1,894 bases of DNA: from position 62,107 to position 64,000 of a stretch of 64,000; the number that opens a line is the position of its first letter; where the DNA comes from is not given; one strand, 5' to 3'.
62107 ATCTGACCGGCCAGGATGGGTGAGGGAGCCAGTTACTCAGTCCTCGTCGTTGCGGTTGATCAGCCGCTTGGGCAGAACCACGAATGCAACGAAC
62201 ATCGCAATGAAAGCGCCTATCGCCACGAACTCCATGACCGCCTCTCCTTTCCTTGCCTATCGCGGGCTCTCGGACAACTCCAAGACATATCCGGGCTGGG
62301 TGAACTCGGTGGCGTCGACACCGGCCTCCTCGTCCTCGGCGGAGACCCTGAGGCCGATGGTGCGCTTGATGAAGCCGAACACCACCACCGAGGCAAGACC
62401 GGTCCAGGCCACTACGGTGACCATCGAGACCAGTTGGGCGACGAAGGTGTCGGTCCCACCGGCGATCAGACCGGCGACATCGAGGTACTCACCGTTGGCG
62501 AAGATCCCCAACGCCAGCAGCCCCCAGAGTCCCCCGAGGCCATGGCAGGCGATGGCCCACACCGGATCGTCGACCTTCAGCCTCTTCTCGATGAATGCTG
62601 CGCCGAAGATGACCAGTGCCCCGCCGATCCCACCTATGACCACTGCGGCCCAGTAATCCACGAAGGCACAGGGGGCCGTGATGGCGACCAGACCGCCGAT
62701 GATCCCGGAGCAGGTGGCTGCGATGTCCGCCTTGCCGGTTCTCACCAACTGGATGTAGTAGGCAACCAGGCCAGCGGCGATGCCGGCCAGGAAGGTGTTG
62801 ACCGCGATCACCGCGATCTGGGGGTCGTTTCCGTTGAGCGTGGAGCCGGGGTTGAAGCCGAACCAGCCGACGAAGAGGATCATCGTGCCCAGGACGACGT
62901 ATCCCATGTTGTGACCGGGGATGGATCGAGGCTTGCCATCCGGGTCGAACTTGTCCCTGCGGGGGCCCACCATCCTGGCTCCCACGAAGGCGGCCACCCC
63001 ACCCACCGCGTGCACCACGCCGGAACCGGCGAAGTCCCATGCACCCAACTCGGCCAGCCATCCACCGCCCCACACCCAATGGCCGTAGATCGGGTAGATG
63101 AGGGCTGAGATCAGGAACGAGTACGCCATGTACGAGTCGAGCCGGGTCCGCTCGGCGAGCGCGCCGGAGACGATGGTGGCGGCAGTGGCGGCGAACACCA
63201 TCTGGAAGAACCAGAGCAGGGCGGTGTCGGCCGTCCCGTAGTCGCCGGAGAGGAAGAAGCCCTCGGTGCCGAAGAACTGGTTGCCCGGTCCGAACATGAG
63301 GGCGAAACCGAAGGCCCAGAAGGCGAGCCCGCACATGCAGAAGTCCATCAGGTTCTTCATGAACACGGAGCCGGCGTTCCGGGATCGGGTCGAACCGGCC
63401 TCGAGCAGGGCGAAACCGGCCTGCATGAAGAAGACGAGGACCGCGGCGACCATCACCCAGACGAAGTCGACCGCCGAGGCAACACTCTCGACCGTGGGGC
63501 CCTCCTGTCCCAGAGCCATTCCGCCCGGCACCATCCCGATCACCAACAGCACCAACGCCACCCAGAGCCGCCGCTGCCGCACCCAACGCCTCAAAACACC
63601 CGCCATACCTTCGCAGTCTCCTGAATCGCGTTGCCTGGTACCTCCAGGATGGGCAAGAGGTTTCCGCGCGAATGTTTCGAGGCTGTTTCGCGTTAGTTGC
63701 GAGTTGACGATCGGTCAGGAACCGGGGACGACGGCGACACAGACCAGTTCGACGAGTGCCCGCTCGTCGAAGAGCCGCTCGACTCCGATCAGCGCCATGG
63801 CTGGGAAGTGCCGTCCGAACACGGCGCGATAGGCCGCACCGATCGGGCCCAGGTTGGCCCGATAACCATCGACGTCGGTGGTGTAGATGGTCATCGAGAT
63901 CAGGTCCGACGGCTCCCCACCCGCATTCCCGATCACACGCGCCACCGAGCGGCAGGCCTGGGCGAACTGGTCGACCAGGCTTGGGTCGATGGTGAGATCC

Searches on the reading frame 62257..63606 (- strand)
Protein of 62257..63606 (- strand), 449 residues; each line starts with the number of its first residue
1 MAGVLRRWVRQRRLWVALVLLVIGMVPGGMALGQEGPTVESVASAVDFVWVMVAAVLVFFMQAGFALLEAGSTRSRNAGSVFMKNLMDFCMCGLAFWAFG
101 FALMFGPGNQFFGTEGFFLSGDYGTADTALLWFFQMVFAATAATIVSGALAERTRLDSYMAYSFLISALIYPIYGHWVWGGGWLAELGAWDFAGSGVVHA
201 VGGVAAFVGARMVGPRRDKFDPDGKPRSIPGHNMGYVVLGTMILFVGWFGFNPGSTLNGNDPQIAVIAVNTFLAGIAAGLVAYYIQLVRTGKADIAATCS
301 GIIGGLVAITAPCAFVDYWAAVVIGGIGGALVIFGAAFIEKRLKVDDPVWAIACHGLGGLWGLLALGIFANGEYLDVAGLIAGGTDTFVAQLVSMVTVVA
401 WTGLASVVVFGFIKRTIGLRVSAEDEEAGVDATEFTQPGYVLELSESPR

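Call 27: search_protein_families(library=pfam, proteins=[window:62257-63606:-], max_evalue=0.0001)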
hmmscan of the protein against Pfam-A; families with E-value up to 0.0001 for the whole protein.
window:62257-63606:- (449 aa): 1 family
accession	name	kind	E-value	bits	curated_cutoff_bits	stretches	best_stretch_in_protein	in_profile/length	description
PF00909.26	Ammonium_transp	-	6e-124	414.2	23.2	1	49-440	1-399/399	Ammonium Transporter Family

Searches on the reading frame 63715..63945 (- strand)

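Call 58: search_protein_families(library=pfam, proteins=[window:63715-63945:-], max_evalue=0.001)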
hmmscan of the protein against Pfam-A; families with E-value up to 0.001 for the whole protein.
window:63715-63945:- (76 aa): 1 family
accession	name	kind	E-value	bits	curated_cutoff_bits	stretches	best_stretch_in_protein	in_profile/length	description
PF01042.26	Ribonuc_L-PSP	-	9.6e-08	32.5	27.3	1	3-73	54-121/121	Endoribonuclease L-PSP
